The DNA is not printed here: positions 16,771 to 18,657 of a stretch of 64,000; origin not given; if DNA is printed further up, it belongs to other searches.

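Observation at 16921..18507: Lipoprotein with a cupredoxin-like (C-x2-H-x2-M) domain and a 300-aa helical tail inside the cytochrome operon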

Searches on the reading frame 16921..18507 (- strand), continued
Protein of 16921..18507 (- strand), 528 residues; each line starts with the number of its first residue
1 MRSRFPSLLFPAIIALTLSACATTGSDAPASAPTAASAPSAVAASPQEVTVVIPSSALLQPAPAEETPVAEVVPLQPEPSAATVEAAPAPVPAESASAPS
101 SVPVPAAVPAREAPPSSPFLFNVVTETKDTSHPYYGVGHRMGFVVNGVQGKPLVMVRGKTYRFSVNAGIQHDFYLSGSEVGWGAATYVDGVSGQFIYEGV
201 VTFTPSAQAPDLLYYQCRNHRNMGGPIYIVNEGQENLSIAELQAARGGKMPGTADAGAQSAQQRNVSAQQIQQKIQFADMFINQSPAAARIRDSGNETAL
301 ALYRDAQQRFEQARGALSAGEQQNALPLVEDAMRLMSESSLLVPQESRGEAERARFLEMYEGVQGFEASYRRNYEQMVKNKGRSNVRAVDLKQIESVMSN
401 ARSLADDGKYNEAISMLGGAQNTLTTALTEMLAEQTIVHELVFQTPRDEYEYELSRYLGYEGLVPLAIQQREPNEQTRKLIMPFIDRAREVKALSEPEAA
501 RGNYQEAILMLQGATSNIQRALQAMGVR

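Call 34: search_protein_families(library=pfam, proteins=[L033:5025-5801:-, L033:6366-7430:-, L033:7656-8018:-, L033:8406-9728:+, L033:10010-11329:+, L033:11579-12874:+, L033:12871-14004:-, L033:14028-14579:-, L033:14999-16114:+, L033:16791-19640:-], max_evalue=0.01)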
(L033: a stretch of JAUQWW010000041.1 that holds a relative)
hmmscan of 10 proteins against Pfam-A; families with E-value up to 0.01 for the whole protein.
L033:5025-5801:- (258 aa): 12 families
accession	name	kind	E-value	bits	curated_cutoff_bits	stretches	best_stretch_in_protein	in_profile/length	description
PF06325.19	PrmA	-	5.1e-12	46.3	22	1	69-149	161-233/296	Ribosomal protein L11 methyltransferase (PrmA)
PF05175.20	MTS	-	9e-12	45.4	23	1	69-194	31-140/170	Methyltransferase small domain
PF05971.18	Methyltransf_10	-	3e-07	30.5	23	1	71-173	104-208/299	RNA methyltransferase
PF13847.12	Methyltransf_31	-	3.4e-07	30.5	27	1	69-159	3-82/145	Methyltransferase domain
PF01170.24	UPF0020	-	1.4e-06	28.5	22.3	1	93-213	77-186/197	RMKL-like, methyltransferase domain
PF03602.21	Cons_hypoth95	-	1.6e-06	28.3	24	1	64-157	36-128/182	Conserved hypothetical protein 95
PF13649.12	Methyltransf_25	-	1.2e-05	26.4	27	1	73-148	1-70/97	Methyltransferase domain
PF13489.12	Methyltransf_23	-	0.0002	21.5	27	1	67-194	20-118/164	Methyltransferase domain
PF12847.13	Methyltransf_18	-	0.00066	20.2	27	1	69-126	14-72/151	Methyltransferase domain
PF09445.16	Methyltransf_15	-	0.0017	18.4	22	1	92-154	22-83/165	RNA cap guanine-N2 methyltransferase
PF08242.18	Methyltransf_12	-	0.0018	19.4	30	0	75-148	2-71/98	Methyltransferase domain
PF07669.17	Eco57I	-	0.0086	16.6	25.3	0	133-158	69-90/171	Eco57I restriction-modification methylase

L033:6366-7430:- (354 aa): 1 family
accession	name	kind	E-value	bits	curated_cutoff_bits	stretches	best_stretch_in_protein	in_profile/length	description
PF04892.17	VanZ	-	7e-12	46.5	30.1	1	24-134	7-123/126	VanZ like family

L033:7656-8018:- (120 aa): 0 families

L033:8406-9728:+ (440 aa): 1 family
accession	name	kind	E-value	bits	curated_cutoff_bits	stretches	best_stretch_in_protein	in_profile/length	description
PF25489.1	At5g54830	-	1.6e-08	35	27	1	45-152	10-125/126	At5g54830-like domain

L033:10010-11329:+ (439 aa): 3 families
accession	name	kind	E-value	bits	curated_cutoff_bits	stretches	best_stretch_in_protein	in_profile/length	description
PF25489.1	At5g54830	-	2.1e-07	31.4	27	1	44-151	10-125/126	At5g54830-like domain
PF10938.13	YfdX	-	0.0013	19.2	26.6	1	304-336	112-144/149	YfdX protein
PF14346.11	DUF4398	-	0.0085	17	27.9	1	285-344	10-68/78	Domain of unknown function (DUF4398)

L033:11579-12874:+ (431 aa): 38 families (the best 25 are shown)
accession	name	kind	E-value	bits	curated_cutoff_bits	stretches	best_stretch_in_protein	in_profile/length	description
PF07719.23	TPR_2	-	1.4e-31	106.4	27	4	76-105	4-33/34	Tetratricopeptide repeat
PF00515.34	TPR_1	-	1.9e-30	103.8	27.8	4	76-105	4-33/34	Tetratricopeptide repeat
PF13414.12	TPR_11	-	1.3e-26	92.4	26.8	4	80-116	1-37/42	TPR repeat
PF13432.12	TPR_16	-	2.6e-24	85.7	32.7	3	147-208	3-64/65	Tetratricopeptide repeat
PF13431.12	TPR_17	-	1.3e-22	78.5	24.4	2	27-60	1-34/34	Tetratricopeptide repeat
PF14559.12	TPR_19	-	2.3e-20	73.1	25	4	51-105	3-57/68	Tetratricopeptide repeat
PF13181.12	TPR_8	-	7.8e-20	69.7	25.7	1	77-105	5-33/34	Tetratricopeptide repeat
PF13428.12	TPR_14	-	3.7e-18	64.6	23.5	2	176-218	2-44/44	Tetratricopeptide repeat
PF13424.12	TPR_12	-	4e-17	62.6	30.1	4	75-137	5-75/77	Tetratricopeptide repeat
PF13176.12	TPR_7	-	7.5e-16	57.2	27.9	0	78-100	4-26/36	Tetratricopeptide repeat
PF23914.1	TPR_CcmH_CycH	-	3.6e-13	50.1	42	1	131-216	40-128/158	Cytochrome c-type biogenesis protein H TPR domain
PF08241.18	Methyltransf_11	-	5.8e-13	49.7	21.2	1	276-367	2-95/95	Methyltransferase domain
PF13649.12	Methyltransf_25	-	1.1e-12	48.8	27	1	275-363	2-97/97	Methyltransferase domain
PF13489.12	Methyltransf_23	-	9.8e-12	45.3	27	1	262-377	14-128/164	Methyltransferase domain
PF08242.18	Methyltransf_12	-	1.9e-11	45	30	1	275-365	1-98/98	Methyltransferase domain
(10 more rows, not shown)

L033:12871-14004:- (377 aa): 4 families
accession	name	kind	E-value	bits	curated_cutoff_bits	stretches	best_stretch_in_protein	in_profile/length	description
PF07995.17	GSDH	-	4e-14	53.1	25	1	147-365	112-324/332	Glucose / Sorbosone dehydrogenase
PF23500.1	DUF7133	-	2.2e-12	47.4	27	1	37-368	6-350/385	Domain of unknown function (DUF7133)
PF01436.27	NHL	-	0.003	17.9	20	0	101-117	2-19/28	NHL repeat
PF08450.18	SGL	-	0.0082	16.2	26.3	0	171-220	105-152/246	SMP-30/Gluconolactonase/LRE-like region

L033:14028-14579:- (183 aa): 1 family
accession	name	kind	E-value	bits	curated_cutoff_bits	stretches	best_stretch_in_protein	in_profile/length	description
PF01613.24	Flavin_Reduct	-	3e-29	102.5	27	1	22-165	5-147/153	Flavin reductase like domain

L033:14999-16114:+ (371 aa): 1 family
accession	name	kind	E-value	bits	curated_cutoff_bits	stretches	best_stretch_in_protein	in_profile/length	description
PF02628.20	COX15-CtaA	-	3.9e-81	273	29.9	1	31-345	2-321/322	Cytochrome oxidase assembly protein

L033:16791-19640:- (949 aa): 5 families
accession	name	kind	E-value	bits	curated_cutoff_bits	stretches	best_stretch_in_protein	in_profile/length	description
PF00476.26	DNA_pol_A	-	6.4e-166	552.4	34.3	1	571-947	2-381/381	DNA polymerase family A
PF02739.22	5_3_exonuc_N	-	5.6e-55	185.9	34.3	1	14-176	1-164/164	5'-3' exonuclease, N-terminal resolvase-like domain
PF01612.26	DNA_pol_A_exo1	-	3.6e-30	105.5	23.6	1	352-537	1-172/173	3'-5' exonuclease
PF01367.25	5_3_exonuc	-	3.1e-28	98.5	40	1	177-271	1-96/97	5'-3' exonuclease, C-terminal SAM fold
PF22619.2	DNA_polI_exo1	-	6.2e-10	39.5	27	1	425-504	38-118/140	DNA polymerase I, ribonuclease H-like domain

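Call 52: search_protein_families(library=pfam, proteins=[L024:5505-6338:+, L024:6376-7803:+, L024:7848-8231:-, L024:8292-9539:-, L024:9944-11236:+, L024:11283-13055:-, L024:13165-14226:-, L024:14228-15178:-, L024:15114-16076:-, L024:15997-17094:-], max_evalue=0.001)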
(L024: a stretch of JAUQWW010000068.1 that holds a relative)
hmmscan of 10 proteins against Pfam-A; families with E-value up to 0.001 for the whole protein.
L024:5505-6338:+ (277 aa): 1 family
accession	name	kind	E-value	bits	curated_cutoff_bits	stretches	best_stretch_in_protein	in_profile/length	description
PF00494.24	SQS_PSY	-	1.5e-91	307.2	26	1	13-265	3-263/263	Squalene/phytoene synthase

L024:6376-7803:+ (475 aa): 8 families
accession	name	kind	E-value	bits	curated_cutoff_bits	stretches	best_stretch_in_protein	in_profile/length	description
PF01593.30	Amino_oxidase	-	3.4e-41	142.4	19.8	1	27-471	2-442/443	Flavin containing amine oxidoreductase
PF01266.30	DAO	-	5.9e-13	49.5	27.9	2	20-62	3-49/353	FAD dependent oxidoreductase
PF13450.12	NAD_binding_8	-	1.9e-11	44.5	21.9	1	21-82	1-64/68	NAD(P)-binding Rossmann-like domain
PF00070.33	Pyr_redox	-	1.5e-06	29.1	22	1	19-52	2-35/82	Pyridine nucleotide-disulphide oxidoreductase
PF07992.20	Pyr_redox_2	-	8.3e-06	25.9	26.1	1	18-54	2-31/291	Pyridine nucleotide-disulphide oxidoreductase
PF12831.13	FAD_oxidored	-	9.7e-06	25.6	27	1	20-85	3-70/416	FAD dependent oxidoreductase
PF00890.30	FAD_binding_2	-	1.6e-05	24.7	20.4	1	20-53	3-36/414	FAD binding domain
PF03486.20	HI0933_like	-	0.00014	21.9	50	1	18-53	2-37/244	HI0933-like protein Rossmann domain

L024:7848-8231:- (127 aa): 1 family
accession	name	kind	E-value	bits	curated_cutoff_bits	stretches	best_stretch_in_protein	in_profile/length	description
PF03625.19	DUF302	-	4.4e-17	62.2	23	1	33-95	1-63/63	Domain of unknown function DUF302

L024:8292-9539:- (415 aa): 2 families
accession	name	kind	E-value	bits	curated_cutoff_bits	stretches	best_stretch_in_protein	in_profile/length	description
PF00563.25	EAL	-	2.1e-17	63.8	31.3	1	12-199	14-236/236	EAL domain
PF08668.18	HDOD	-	5.8e-06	26.4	22.9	1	224-333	19-130/196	HDOD domain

L024:9944-11236:+ (430 aa): 1 family
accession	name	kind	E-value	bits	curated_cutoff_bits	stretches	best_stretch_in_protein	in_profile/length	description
PF25489.1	At5g54830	-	9.6e-07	29.3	27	1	39-141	15-125/126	At5g54830-like domain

L024:11283-13055:- (590 aa): 4 families
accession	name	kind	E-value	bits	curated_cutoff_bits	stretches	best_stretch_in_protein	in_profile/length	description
PF00069.31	Pkinase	-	4.2e-54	184.2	31.7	1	10-258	1-253/263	Protein kinase domain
PF07714.23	PK_Tyr_Ser-Thr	-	2.2e-34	119.4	23.1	1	11-257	2-249/258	Protein tyrosine and serine/threonine kinase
PF03109.22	ABC1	-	1.9e-05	24.4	22.9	1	50-159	113-215/244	ABC1 atypical kinase-like domain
PF01636.29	APH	-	0.00024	21.4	23.2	0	129-160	167-199/239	Phosphotransferase enzyme family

L024:13165-14226:- (353 aa): 5 families
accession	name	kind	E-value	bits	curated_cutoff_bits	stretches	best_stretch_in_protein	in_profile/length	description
PF13416.11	SBP_bac_8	-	4.3e-31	109.2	27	1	36-304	3-265/279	Bacterial extracellular solute-binding protein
PF13343.11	SBP_bac_6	-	1.3e-20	74.4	24.6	1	74-292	16-212/245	Bacterial extracellular solute-binding protein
PF01547.30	SBP_bac_1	-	4.1e-12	47.1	26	1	55-283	36-301/307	Bacterial extracellular solute-binding protein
PF02030.20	Lipoprotein_8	-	8.6e-07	28.5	20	1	22-103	28-104/493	Hypothetical lipoprotein (MG045 family)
PF13531.11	SBP_bac_11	-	0.00024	21.4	25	0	34-287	15-219/227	Bacterial extracellular solute-binding protein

L024:14228-15178:- (316 aa): 1 family
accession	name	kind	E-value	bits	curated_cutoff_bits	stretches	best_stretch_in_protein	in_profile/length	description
PF00528.27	BPD_transp_1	-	4.9e-15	56.2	26.4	1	135-305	2-171/184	Binding-protein-dependent transport system inner membrane component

L024:15114-16076:- (320 aa): 1 family
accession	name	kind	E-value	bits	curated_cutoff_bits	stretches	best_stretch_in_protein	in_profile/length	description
PF00528.27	BPD_transp_1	-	4.5e-12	46.5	26.4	1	119-314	2-181/184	Binding-protein-dependent transport system inner membrane component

L024:15997-17094:- (365 aa): 3 families
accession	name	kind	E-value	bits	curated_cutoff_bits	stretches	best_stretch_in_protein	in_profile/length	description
PF00005.33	ABC_tran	-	1.6e-35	123.1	25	1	20-162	2-137/137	ABC transporter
PF08402.16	TOBE_2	-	8.2e-15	55.1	21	1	278-361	1-74/76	TOBE domain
PF13304.12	AAA_21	-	2.5e-05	25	27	0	128-194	232-300/304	AAA domain, putative AbiEii toxin, Type IV TA system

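Call 66: find_encoding_contigs(protein=window:16921-18507:-, flank=2000, max_places=3)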
Protein window:16921-18507:- (528 aa): no gene with exactly this product is on record in the collection.
